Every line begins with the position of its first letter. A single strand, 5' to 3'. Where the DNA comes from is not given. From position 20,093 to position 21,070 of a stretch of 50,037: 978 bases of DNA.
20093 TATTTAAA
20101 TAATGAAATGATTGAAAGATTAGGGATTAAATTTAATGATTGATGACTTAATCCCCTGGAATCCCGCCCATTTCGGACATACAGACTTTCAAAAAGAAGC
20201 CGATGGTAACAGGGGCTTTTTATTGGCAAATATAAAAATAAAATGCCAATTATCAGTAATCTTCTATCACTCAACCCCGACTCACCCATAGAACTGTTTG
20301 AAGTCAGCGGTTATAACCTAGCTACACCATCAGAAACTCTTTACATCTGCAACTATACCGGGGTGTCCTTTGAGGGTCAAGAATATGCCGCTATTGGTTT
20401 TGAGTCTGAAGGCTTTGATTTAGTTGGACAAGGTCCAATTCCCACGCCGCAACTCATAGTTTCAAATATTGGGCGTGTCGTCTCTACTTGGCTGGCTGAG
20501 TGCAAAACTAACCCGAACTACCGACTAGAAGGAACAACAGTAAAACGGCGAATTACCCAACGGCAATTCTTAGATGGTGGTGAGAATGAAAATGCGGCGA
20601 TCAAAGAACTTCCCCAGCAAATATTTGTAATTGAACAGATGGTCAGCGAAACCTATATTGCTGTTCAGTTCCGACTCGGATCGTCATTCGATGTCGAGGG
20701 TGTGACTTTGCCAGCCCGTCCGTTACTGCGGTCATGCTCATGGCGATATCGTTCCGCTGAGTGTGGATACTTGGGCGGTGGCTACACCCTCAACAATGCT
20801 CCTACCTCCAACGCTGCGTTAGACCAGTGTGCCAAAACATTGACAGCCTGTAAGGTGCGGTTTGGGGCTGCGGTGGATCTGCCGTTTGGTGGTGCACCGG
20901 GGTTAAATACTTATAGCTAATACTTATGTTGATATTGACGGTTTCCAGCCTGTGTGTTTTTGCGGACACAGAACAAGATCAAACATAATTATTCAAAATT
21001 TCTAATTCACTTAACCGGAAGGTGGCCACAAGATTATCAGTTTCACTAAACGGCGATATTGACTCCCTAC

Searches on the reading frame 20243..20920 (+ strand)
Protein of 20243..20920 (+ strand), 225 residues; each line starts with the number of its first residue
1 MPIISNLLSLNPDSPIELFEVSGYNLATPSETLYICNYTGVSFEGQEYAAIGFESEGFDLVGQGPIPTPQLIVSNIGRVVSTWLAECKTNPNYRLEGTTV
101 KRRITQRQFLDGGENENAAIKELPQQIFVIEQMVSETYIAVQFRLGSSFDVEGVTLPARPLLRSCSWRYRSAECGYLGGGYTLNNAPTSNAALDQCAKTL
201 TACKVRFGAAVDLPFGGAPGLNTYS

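Call 51: find_encoding_contigs(protein=window:20243-20920:+, flank=10000, max_places=4)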
Protein window:20243-20920:+ (225 aa): 14 contigs read that carry it; 4 places shown.
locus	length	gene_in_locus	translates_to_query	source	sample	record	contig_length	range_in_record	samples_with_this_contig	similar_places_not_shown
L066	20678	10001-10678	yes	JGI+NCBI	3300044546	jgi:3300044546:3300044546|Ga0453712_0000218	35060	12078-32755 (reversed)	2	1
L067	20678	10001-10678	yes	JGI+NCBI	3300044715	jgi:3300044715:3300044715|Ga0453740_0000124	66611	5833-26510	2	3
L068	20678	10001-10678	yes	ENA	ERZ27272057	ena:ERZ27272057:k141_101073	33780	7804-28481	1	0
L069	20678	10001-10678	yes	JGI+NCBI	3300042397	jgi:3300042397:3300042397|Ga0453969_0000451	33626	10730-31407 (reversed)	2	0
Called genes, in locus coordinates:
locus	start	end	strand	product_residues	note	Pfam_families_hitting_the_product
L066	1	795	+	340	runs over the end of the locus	PF00004:AAA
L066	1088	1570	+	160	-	-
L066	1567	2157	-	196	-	PF01381:HTH_3 (faint)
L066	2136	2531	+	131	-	-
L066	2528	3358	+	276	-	-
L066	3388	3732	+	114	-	-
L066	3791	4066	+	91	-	-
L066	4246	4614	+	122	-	-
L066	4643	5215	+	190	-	-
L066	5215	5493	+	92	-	-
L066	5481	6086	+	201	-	PF10544:T5orf172, PF13455:MUG113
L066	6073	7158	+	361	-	PF13730:HTH_36 (weak)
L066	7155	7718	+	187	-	-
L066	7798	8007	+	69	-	-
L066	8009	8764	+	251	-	PF13384:HTH_23 (faint), PF00376:MerR (faint)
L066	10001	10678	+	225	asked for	PF05100:Phage_tail_L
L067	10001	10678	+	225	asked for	PF05100:Phage_tail_L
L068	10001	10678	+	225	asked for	PF05100:Phage_tail_L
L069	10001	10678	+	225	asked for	PF05100:Phage_tail_L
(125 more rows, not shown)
